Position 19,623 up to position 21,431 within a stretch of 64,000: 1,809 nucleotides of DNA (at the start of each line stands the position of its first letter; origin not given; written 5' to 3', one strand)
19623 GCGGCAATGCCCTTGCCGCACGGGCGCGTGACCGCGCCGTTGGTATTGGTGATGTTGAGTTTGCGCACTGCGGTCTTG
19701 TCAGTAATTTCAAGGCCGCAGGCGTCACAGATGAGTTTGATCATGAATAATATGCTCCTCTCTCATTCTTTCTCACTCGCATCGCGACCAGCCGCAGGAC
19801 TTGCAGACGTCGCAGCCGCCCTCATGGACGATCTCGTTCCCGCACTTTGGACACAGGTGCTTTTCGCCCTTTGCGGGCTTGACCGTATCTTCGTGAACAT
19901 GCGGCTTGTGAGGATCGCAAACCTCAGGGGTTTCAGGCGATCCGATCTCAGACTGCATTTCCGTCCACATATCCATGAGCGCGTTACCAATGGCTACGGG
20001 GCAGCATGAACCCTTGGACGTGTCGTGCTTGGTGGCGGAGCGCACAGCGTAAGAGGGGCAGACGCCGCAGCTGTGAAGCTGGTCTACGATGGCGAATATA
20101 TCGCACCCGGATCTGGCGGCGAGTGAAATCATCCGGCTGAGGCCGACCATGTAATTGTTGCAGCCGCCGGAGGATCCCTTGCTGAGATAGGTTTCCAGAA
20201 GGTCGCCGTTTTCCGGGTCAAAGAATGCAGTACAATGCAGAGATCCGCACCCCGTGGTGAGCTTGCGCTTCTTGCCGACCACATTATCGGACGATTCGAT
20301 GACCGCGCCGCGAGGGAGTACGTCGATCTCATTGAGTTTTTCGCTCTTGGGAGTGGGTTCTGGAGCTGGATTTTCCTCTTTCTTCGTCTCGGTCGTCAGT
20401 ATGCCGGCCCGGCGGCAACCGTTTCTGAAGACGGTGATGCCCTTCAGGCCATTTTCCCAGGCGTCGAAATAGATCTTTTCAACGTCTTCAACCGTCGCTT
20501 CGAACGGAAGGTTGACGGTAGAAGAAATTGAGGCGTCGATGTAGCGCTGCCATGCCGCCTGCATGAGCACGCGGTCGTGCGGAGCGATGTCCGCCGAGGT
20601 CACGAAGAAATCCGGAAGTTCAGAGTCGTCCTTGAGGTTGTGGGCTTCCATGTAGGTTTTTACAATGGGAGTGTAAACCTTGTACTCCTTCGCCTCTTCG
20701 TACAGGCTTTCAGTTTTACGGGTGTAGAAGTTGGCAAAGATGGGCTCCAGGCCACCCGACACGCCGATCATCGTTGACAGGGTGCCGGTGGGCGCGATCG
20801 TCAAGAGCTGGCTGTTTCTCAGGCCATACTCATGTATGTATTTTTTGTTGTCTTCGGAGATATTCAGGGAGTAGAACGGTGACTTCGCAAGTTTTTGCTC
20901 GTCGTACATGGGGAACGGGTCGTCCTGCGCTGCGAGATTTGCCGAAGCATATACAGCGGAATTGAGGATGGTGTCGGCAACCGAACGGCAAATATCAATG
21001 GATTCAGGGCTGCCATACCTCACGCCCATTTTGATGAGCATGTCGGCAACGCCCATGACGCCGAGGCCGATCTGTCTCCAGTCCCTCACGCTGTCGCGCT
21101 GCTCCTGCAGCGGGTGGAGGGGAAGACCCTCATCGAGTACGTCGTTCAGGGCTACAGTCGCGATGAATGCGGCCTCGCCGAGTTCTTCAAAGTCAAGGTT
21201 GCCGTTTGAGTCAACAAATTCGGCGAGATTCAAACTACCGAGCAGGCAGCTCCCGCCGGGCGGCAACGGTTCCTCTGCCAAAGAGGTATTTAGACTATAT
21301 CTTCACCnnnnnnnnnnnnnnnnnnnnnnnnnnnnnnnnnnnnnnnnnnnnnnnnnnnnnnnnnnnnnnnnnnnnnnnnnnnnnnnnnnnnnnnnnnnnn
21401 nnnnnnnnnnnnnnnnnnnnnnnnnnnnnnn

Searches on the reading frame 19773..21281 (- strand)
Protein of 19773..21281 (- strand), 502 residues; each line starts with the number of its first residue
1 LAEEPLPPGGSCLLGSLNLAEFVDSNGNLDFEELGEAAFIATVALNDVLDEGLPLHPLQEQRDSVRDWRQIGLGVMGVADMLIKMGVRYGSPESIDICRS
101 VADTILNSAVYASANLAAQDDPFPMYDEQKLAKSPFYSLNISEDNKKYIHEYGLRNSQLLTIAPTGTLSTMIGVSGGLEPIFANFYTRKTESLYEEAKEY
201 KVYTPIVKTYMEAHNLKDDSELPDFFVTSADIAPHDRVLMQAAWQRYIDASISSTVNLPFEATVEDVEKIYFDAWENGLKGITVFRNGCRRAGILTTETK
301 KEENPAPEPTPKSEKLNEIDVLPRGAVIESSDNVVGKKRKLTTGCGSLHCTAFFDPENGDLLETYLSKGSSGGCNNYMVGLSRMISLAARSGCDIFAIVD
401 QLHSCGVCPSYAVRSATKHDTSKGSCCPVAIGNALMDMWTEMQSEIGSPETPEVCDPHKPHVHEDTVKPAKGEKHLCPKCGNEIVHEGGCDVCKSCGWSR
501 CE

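Call 10: search_protein_families(library=pfam, proteins=[window:19773-21281:-], max_evalue=0.01)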
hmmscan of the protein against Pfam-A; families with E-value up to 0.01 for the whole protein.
window:19773-21281:- (502 aa): 2 families
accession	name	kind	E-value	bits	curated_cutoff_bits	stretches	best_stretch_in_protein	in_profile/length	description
PF02867.20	Ribonuc_red_lgC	-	4.6e-62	210.8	23.9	1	10-284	225-522/523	Ribonucleotide reductase, barrel domain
PF12637.14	TSCPD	-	2.3e-10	41.1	22.8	1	339-437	5-86/88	TSCPD domain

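Call 11: search_protein_families(library=phrogs, proteins=[window:19773-21281:-], max_evalue=0.001)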
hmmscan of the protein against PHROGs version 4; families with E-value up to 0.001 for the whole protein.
window:19773-21281:- (502 aa): 5 families
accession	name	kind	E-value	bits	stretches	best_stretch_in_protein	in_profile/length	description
phrog_84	-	DNA, RNA and nucleotide metabolism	2.1e-76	258.8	1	11-501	508-973/975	ribonucleoside-diphosphate reductase large subunit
phrog_3844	-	moron, auxiliary metabolic gene and host takeover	4.1e-29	102.8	1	11-280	161-425/451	NrdA-like aerobic NDP reductase large subunit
phrog_367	-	DNA, RNA and nucleotide metabolism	4.5e-22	79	1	4-287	391-651/701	ribonucleotide reductase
phrog_23565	-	DNA, RNA and nucleotide metabolism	1.3e-10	42.7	1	327-501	24-198/199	ribonucleotide reductase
phrog_30939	-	DNA, RNA and nucleotide metabolism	8.5e-07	28.2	1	11-118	682-785/977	ribonucleotide reductase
